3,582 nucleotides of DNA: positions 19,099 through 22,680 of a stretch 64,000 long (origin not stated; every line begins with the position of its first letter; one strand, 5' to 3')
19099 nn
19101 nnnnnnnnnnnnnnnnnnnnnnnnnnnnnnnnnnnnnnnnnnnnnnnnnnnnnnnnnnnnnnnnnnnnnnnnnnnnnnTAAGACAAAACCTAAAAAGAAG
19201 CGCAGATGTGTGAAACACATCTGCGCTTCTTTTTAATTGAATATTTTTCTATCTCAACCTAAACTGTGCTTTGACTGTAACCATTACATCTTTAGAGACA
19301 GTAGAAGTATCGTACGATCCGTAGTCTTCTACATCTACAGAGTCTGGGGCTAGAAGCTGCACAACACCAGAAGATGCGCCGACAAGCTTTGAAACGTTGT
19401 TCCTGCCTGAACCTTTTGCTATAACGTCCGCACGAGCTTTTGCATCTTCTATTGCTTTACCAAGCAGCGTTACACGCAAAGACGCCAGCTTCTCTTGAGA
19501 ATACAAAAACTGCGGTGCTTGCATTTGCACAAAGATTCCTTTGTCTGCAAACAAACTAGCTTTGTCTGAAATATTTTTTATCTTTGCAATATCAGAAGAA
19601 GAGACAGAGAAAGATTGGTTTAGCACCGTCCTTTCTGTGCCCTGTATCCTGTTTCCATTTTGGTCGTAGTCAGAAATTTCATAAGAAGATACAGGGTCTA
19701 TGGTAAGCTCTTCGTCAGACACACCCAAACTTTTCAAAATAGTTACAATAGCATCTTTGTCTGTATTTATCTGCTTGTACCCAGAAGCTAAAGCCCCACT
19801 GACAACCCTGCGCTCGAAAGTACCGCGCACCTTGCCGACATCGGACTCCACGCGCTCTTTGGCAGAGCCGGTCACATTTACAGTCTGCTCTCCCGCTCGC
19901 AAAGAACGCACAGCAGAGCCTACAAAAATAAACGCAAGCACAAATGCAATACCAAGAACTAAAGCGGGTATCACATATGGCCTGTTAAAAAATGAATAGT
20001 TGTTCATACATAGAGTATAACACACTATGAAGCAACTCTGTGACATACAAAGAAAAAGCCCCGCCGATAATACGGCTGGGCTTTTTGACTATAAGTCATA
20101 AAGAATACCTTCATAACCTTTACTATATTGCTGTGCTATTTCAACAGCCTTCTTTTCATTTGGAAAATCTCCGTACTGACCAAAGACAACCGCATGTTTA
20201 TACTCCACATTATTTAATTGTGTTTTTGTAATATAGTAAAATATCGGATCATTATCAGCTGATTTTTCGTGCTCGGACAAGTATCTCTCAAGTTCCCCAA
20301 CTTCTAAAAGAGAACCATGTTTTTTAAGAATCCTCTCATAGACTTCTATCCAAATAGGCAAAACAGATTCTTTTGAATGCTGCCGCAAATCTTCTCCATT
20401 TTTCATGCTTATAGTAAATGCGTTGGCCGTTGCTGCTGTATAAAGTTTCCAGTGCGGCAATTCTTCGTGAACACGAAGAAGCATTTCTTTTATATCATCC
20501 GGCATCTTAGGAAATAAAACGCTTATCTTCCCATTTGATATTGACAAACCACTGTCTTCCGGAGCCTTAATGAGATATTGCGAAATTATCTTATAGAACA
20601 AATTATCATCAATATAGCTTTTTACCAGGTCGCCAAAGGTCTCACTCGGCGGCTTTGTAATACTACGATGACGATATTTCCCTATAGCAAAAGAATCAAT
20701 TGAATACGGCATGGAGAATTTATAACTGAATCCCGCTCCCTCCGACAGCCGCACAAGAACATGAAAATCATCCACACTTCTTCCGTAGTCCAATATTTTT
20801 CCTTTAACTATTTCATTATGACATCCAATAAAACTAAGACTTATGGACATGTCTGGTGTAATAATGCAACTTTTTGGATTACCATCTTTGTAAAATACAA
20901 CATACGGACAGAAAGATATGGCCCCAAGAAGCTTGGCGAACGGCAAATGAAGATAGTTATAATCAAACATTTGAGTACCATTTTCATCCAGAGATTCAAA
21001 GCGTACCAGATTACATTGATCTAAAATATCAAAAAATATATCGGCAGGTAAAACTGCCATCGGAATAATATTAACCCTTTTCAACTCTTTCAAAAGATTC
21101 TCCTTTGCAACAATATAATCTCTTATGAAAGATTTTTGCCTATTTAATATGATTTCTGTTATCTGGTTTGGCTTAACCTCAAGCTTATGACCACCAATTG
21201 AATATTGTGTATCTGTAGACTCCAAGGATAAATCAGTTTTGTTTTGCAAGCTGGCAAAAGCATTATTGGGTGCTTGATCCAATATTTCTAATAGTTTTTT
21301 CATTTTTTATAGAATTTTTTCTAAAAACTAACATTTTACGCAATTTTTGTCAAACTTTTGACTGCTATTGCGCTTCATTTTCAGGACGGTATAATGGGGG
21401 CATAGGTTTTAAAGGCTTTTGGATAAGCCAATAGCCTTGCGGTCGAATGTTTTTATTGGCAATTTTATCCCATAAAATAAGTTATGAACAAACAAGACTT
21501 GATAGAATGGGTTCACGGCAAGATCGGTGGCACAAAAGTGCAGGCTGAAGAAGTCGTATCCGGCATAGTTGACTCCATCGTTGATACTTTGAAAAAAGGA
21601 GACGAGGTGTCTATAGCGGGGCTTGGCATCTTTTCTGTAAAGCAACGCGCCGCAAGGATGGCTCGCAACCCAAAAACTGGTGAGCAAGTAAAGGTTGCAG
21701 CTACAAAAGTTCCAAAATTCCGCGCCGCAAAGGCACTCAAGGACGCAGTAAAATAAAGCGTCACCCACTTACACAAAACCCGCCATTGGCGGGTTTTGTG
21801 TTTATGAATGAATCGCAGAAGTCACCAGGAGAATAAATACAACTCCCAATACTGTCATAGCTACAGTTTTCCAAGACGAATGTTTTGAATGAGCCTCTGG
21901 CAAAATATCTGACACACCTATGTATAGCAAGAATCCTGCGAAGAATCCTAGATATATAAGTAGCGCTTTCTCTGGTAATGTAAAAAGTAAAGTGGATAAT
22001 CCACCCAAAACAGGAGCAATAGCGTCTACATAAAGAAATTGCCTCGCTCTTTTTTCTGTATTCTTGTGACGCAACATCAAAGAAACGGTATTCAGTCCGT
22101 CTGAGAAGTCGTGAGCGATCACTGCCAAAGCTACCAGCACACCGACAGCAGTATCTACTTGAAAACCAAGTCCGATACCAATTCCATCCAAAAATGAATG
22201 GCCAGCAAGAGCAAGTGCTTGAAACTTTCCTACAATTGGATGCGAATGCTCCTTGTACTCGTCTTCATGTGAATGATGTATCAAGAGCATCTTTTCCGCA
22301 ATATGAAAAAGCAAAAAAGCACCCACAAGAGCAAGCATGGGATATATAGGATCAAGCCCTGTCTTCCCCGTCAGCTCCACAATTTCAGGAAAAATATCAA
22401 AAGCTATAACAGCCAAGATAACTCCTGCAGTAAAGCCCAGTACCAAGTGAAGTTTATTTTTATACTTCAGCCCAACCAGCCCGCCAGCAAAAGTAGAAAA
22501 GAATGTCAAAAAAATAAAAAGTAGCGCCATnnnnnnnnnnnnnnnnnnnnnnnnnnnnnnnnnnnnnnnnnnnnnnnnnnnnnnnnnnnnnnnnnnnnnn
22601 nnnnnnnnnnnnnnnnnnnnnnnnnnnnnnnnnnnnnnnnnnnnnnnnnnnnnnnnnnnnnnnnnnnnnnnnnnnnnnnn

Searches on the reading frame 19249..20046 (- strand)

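Call 15: search_protein_families(library=pfam, proteins=[window:19249-20046:-], max_evalue=0.001)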
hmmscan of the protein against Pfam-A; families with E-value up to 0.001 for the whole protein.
window:19249-20046:- (265 aa): 1 family
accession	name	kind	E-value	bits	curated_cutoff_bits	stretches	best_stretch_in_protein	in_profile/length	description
PF04402.19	SIMPL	-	2.7e-18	67.4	25.2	1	56-226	1-160/205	Protein of unknown function (DUF541)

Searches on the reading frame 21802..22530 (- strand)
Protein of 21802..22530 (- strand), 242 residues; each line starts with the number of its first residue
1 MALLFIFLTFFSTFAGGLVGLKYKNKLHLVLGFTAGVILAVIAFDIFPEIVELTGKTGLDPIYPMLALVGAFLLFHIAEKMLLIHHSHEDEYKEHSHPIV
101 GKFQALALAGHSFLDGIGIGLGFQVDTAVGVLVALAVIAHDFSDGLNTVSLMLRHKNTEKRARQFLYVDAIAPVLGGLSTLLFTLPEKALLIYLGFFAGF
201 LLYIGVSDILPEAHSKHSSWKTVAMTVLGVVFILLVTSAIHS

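Call 6: search_protein_families(library=pfam, proteins=[window:21802-22530:-], max_evalue=0.01)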
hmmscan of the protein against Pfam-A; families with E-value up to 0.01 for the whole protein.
window:21802-22530:- (242 aa): 3 families
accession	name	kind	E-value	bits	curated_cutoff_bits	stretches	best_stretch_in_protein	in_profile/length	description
PF02535.28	Zip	-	1.2e-20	74.4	35.1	2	87-235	164-321/323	ZIP Zinc transporter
PF02659.21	Mntp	-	0.0077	16.5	24.4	0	63-138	37-110/152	Putative manganese efflux pump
PF03741.22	TerC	-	0.0095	16.1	27.8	0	187-236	126-175/178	Integral membrane protein TerC family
